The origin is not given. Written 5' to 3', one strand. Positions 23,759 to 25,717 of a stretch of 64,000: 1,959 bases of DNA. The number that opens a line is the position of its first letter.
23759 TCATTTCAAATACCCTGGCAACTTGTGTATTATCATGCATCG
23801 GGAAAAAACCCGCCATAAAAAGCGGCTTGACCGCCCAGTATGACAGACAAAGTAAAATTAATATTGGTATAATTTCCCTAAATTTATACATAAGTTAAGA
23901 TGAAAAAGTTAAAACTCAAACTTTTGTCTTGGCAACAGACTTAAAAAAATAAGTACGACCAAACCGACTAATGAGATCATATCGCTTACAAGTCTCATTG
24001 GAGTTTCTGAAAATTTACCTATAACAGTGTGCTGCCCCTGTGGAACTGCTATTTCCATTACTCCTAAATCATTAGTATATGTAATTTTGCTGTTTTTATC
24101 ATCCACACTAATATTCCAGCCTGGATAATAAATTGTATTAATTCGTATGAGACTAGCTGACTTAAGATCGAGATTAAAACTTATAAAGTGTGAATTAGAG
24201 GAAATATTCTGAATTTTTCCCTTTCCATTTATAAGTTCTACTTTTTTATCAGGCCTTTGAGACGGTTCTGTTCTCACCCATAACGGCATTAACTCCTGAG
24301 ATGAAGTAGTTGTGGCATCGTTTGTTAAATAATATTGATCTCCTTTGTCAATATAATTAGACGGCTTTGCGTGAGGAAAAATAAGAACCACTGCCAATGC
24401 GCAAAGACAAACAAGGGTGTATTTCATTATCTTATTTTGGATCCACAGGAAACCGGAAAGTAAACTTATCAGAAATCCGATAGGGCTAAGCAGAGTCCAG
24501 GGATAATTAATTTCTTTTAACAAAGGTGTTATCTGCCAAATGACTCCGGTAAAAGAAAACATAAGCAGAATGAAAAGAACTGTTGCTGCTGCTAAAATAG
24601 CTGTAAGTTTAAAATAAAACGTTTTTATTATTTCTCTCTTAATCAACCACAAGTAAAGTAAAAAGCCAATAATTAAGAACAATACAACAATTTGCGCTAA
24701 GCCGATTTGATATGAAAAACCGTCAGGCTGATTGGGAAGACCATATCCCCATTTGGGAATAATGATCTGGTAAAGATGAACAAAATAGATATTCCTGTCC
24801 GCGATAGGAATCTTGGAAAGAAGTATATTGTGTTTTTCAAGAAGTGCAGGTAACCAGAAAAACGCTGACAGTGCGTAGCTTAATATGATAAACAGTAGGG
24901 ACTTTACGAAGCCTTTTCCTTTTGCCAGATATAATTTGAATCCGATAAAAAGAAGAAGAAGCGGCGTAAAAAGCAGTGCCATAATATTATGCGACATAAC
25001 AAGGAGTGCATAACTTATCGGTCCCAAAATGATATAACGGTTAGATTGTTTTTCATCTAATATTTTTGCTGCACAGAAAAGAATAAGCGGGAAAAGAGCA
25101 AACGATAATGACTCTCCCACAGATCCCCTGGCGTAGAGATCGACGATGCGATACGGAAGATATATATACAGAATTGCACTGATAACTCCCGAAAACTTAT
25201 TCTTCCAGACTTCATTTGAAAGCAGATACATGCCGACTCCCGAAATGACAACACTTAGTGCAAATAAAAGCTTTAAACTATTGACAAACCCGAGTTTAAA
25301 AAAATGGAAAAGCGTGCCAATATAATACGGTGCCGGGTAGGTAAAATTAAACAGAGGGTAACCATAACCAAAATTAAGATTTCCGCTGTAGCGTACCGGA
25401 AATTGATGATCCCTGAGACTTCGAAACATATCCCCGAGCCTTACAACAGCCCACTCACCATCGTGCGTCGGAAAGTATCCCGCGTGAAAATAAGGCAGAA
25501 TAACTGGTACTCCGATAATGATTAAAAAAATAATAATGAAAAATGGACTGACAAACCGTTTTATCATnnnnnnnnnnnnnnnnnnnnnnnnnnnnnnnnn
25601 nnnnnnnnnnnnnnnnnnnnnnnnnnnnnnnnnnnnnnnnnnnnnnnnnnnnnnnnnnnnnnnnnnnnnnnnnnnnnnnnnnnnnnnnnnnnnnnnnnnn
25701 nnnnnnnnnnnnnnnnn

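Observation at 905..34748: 30-kb glycosylation island with at least 22 glycosylation genes, including 7 PMT/ArnT-like GT-C paralogs and 3 DPM1-like donor synthases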

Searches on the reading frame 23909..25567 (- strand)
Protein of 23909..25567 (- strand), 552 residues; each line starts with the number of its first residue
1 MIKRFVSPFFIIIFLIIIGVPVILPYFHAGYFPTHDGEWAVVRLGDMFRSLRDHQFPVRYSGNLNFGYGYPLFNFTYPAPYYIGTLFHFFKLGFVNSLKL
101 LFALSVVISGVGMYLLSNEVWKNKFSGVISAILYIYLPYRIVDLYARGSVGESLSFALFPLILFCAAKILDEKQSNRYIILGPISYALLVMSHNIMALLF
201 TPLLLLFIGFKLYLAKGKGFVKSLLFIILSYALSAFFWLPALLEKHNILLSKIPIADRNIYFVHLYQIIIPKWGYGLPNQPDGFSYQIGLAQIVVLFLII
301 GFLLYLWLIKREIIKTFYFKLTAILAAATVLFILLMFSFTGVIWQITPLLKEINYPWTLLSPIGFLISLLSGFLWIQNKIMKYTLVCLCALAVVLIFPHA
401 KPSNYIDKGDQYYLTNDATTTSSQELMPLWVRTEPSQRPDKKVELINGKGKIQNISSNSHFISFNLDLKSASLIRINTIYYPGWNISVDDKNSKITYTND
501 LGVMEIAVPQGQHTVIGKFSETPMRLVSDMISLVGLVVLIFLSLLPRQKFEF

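Call 4: search_protein_families(library=pfam, proteins=[window:23909-25567:-], max_evalue=0.01)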
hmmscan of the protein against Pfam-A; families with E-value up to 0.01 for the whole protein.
window:23909-25567:- (552 aa): 1 family
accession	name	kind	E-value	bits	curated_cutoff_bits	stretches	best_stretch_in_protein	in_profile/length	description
PF10131.15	PTPS_related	-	2e-06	27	26.4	1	77-397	5-304/621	6-pyruvoyl-tetrahydropterin synthase related domain; membrane protein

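Call 38: find_homologous_proteins(query=window:23909-25567:-, max_evalue=0.00001)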
Query window:23909-25567:- (552 aa): 808 proteins with E <= 0.00001 among 8000 candidates; the best 120 are listed.
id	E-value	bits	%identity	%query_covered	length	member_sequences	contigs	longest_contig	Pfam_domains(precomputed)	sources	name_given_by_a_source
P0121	0.0e+0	1223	100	100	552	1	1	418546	PF10131.16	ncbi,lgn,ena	-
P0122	4.1e-240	817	67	91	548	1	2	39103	-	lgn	-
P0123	2.0e-238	811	64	98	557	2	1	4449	PF10131.16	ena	-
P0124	7.1e-232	789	63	96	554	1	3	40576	-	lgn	-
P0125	1.6e-229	782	63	99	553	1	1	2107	PF10131.16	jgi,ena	-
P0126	1.9e-229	781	63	98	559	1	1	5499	-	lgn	-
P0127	4.5e-228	777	63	99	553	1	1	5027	PF10131.16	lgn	-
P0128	6.5e-228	776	63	96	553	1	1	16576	-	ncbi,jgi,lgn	-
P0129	3.5e-227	774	63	95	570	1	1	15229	PF10131.16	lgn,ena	-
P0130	6.2e-224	763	63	98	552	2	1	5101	-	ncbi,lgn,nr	ncbi:MAG TPA: hypothetical protein VLG50_08885 [Candidatus Saccharimonadales bacterium]|nr:hypotheti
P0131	3.6e-223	761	60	99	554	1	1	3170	PF10131.16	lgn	-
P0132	1.9e-222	758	63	98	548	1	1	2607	PF10131.16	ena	-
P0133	3.0e-222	758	60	99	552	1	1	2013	PF10131.16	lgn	-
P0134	2.9e-221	754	63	95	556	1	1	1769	PF10131.16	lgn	-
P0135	1.4e-215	736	59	98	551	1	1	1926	-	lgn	-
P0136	1.8e-215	735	60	99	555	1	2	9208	PF10131.16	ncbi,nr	ncbi:MAG TPA: 6-pyruvoyl-tetrahydropterin synthase-related protein [Patescibacteria group bacterium]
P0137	1.0e-214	733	63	94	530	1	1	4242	PF10131.16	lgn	-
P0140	1.9e-210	719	58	96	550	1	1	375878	PF10131.16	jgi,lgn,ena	-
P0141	2.2e-209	715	59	95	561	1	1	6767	PF10131.16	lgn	-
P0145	7.2e-189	647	55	94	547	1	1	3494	PF10131.16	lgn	-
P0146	4.8e-188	645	54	96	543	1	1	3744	PF10131.16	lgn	-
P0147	7.7e-188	644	53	96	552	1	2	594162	PF10131.16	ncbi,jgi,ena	-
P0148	1.8e-187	643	55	93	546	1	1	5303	PF10131.16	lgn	-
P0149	2.8e-187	642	54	97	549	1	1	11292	PF10131.16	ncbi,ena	-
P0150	4.2e-187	642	53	96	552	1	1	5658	PF10131.16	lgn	-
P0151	5.8e-187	641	54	98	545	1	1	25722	PF10131.16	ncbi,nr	ncbi:MAG: hypothetical protein HYV38_01565 [Candidatus Levybacteria bacterium]|nr:hypothetical prote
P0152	6.8e-187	641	57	94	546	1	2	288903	PF10131.16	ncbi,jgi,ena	-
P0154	1.4e-186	640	56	96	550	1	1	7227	PF10131.16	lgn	-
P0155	1.7e-186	640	55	97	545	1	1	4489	PF10131.16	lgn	-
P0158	1.1e-185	637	53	98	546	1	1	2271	PF10131.16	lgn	-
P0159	1.1e-185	637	53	98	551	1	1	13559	PF10131.16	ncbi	-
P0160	1.7e-185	636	55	98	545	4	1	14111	PF10131.16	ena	-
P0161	3.4e-185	635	53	98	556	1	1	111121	PF10131.16,PF09586.17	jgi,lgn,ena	-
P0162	8.8e-185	634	54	93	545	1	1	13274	PF10131.16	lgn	-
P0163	1.8e-184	633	53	97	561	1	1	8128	PF10131.16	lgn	-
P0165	5.5e-184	631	52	98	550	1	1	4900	PF10131.16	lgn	-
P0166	5.6e-184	631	53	96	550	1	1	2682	PF10131.16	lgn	-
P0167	6.6e-184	631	55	96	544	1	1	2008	PF10131.16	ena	-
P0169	1.2e-183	630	55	95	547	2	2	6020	PF10131.16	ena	-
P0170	2.6e-183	629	54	98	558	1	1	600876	PF10131.16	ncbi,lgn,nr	ncbi:MAG: hypothetical protein HYT07_02045 [Candidatus Levybacteria bacterium]|nr:hypothetical prote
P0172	4.7e-183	628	54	98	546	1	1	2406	PF10131.16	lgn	-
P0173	5.0e-183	628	55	98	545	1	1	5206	PF10131.16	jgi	jgi:hypothetical protein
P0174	5.1e-183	628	53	93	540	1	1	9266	PF10131.16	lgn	-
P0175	6.0e-183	628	52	96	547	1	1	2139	PF10131.16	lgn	-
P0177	1.0e-182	627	55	93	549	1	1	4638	PF10131.16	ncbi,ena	ncbi:MAG: 6-pyruvoyl-tetrahydropterin synthase-related protein [Patescibacteria group bacterium]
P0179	1.7e-182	626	53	98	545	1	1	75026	PF10131.16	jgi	jgi:hypothetical protein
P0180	2.4e-182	626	51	98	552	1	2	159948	PF10131.16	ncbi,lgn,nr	ncbi:MAG TPA: hypothetical protein VLF68_01125 [Candidatus Saccharimonadales bacterium]|nr:hypotheti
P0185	1.3e-181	623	52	100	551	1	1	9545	PF10131.16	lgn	-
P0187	1.9e-181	623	53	94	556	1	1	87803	PF10131.16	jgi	-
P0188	2.7e-181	622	53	98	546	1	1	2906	PF10131.16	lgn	-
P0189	3.5e-181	622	54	97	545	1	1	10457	PF10131.16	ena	-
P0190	3.6e-181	622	54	94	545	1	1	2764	PF10131.16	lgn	-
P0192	5.6e-181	621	53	100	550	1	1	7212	PF10131.16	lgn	-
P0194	1.1e-180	620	52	99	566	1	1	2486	PF10131.16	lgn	-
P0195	1.3e-180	620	54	98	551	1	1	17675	PF10131.16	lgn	-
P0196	1.5e-180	620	53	97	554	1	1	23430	PF10131.16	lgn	-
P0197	1.8e-180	620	53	96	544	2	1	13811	PF10131.16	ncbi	ncbi:MAG: 6-pyruvoyl-tetrahydropterin synthase-related protein [Patescibacteria group bacterium]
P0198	6.3e-180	618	53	98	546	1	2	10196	PF10131.16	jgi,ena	-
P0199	7.1e-180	618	52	93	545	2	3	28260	PF10131.16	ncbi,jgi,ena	-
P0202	1.2e-179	617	53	98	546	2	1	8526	PF10131.16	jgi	-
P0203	1.3e-179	617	52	99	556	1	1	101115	PF10131.16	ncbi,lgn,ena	-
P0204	2.6e-179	616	53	97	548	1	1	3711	PF10131.16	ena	-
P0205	4.3e-179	615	51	96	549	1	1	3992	PF10131.16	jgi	jgi:hypothetical protein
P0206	5.3e-179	615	53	97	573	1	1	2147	PF10131.16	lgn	-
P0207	5.8e-179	615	51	99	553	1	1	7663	PF10131.16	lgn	-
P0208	7.8e-179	614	51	99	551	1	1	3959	PF10131.16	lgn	-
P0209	8.3e-179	614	53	98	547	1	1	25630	PF10131.16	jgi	-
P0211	1.2e-178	614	52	98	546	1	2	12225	PF10131.16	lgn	-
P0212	1.7e-178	613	51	99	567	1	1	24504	PF10131.16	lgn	-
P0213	1.9e-178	613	51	97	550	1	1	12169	PF10131.16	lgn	-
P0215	2.0e-178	613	52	98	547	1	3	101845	PF10131.16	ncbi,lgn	-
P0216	2.4e-178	613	56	92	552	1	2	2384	PF10131.16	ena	-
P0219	3.4e-178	612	52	97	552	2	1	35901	PF10131.16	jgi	-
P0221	4.4e-178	612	54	98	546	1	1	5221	PF10131.16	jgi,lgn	-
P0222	4.5e-178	612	52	98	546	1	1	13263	PF10131.16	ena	-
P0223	4.9e-178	612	52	94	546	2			PF10131.16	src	-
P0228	1.4e-177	610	53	96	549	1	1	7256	PF10131.16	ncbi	-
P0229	1.8e-177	610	51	96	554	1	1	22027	PF10131.16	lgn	-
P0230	2.0e-177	610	51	98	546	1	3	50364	PF10131.16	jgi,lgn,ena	-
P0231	2.1e-177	610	53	95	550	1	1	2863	PF10131.16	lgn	-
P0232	2.8e-177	609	51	98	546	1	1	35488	PF10131.16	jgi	-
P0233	3.0e-177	609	53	96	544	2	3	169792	PF10131.16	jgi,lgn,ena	-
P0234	3.5e-177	609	53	98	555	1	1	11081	PF10131.16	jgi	jgi:hypothetical protein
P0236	5.5e-177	608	53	98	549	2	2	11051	PF10131.16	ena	-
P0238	7.4e-177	608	51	98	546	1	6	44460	PF10131.16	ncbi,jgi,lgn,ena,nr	ncbi:MAG: hypothetical protein A3H79_00725 [Candidatus Levybacteria bacterium RIFCSPLOWO2_02_FULL_36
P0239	1.0e-176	607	53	94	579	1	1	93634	PF10131.16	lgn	-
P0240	1.0e-176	607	51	98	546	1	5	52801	PF10131.16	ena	-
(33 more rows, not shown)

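Call 53: predict_structure(alignment_id=A2)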
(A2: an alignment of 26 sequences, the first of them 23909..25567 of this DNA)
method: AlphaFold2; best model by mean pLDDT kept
length: 552 residues; sequences in the alignment: 26
mean_pLDDT: 86.3   pTM: 0.90
mean pLDDT of the five models: 86.3, 85.1, 83.6, 82.5, 82.1
residues with pLDDT >= 90: 310; 70-90: 167; 50-70: 60; < 50: 15
segments of 3 or more residues with pLDDT < 50: 66-74, 421-425
pLDDT, mean of each block of 10 residues (from residue 1): 78 94 88 76 87 85 52 63 92 91 96 97 96 95 88 96 94 80 96 92 95 88 94 92 80 72 80 65 77 96 92 88 96 94 90 88 97 94 96 90 78 67 53 62 92 91 96 90 92 89 90 95 92 95 71 48
secondary structure, 60 per line:
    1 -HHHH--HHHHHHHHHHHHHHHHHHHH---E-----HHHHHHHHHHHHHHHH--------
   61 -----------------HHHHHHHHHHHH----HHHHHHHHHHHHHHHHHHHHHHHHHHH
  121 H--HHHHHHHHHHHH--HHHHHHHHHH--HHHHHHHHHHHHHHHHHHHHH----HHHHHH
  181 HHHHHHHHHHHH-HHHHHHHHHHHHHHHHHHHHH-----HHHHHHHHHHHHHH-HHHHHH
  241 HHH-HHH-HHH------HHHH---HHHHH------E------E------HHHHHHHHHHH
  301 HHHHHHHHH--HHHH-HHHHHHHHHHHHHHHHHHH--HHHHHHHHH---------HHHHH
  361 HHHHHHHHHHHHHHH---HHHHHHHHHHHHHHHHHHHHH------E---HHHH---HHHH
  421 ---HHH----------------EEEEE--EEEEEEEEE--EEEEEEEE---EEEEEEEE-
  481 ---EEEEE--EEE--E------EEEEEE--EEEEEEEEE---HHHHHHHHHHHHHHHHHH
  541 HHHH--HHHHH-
elements in order: H2-5 H8-27 H37-52 H78-89 H94-121 H124-135 H138-147 H150-170 H175-192 H194-214 H220-233 H235-243 H258-261 H265-269 H290-309 H312-315 H317-335 H338-346 H356-375 H379-399 H410-413 H417-420 E443-447 E450-458 E461-468 E472-479 E484-488 E491-493 E503-508 E511-519 H523-544 H547-551

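Call 56: fold_search(model_id=the predicted structure, library=pdb)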
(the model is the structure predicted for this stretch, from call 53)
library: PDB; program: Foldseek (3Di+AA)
matches with E <= 10: 323; with E <= 0.001: 9
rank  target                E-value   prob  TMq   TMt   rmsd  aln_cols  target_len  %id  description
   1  3wak                  1.6e-05  1.00  0.44  0.30  11.0       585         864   14  Crystal structure of the Archaeoglobus fulgidus oligosaccharyltransferase (O29867_ARCFU) in the apo form (released 2013-10-30)
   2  3waj                  8.2e-05  1.00  0.41  0.30  14.5       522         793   15  Crystal structure of the Archaeoglobus fulgidus oligosaccharyltransferase (O29867_ARCFU) complex with Zn and sulfate (released 2013-10-30)
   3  7e9s_A                1.1e-04  1.00  0.40  0.28  11.5       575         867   14  Archaeal oligosaccharyltransferase AglB from Archaeoglobus fulgidus in complex with an inhibitory peptide and a dolich (released 2021-09-08)
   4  6s7t_A                1.6e-04  1.00  0.40  0.32  11.8       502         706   12  Cryo-EM structure of human oligosaccharyltransferase complex OST-B (released 2019-12-18)
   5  8age_A                4.7e-04  1.00  0.36  0.32  12.1       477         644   13  Structure of yeast oligosaccharylransferase complex with acceptor peptide bound (released 2022-12-07)
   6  8pn9_A                5.1e-04  1.00  0.42  0.36  12.1       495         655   14  Structure of human oligosaccharyltransferase OST-A complex bound to NGI-1 (released 2024-05-08)
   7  6gxc_A                6.6e-04  1.00  0.36  0.30  11.0       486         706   13  Bacterial oligosaccharyltransferase PglB in complex with an inhibitory peptide and a reactive lipid-linked oligosaccha (released 2018-11-14)
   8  8agb_A                8.6e-04  1.00  0.36  0.32  13.2       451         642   14  Structure of yeast oligosaccharylransferase complex with lipid-linked oligosaccharide bound (released 2022-12-07)
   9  5ogl_A                9.0e-04  1.00  0.36  0.29  11.2       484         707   14  Structure of bacterial oligosaccharyltransferase PglB in complex with an acceptor peptide and an lipid-linked oligosac (released 2017-10-25)
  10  3rce_A                1.1e-03  1.00  0.36  0.30  10.6       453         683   14  Bacterial oligosaccharyltransferase PglB (released 2011-06-15)
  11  6s7o_A                2.0e-03  1.00  0.38  0.33  13.5       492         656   12  Cryo-EM structure of human oligosaccharyltransferase complex OST-A (released 2019-12-18)
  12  6ezn_F                2.7e-03  1.00  0.37  0.33  13.6       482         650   12  Cryo-EM structure of the yeast oligosaccharyltransferase (OST) complex (released 2018-01-17)
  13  8if8_C                2.9e-03  1.00  0.39  0.37  12.8       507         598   10  Arabinosyltransferase AftA (released 2023-05-31)
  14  6w98_A                3.2e-03  1.00  0.40  0.19   7.4       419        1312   15  Single-Particle Cryo-EM Structure of Arabinofuranosyltransferase AftD from Mycobacteria (released 2020-05-13)
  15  6c26_A                3.3e-03  1.00  0.41  0.36  12.8       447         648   14  The Cryo-EM structure of a eukaryotic oligosaccharyl transferase complex (released 2018-01-31)
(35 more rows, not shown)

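Call 71: search_solved_structures(query=A2, max_evalue=10, show_alignments=1)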
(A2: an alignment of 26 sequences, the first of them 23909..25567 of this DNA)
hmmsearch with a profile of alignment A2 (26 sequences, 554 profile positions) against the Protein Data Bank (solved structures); distinct sequences matched with E-value up to 10: 0.
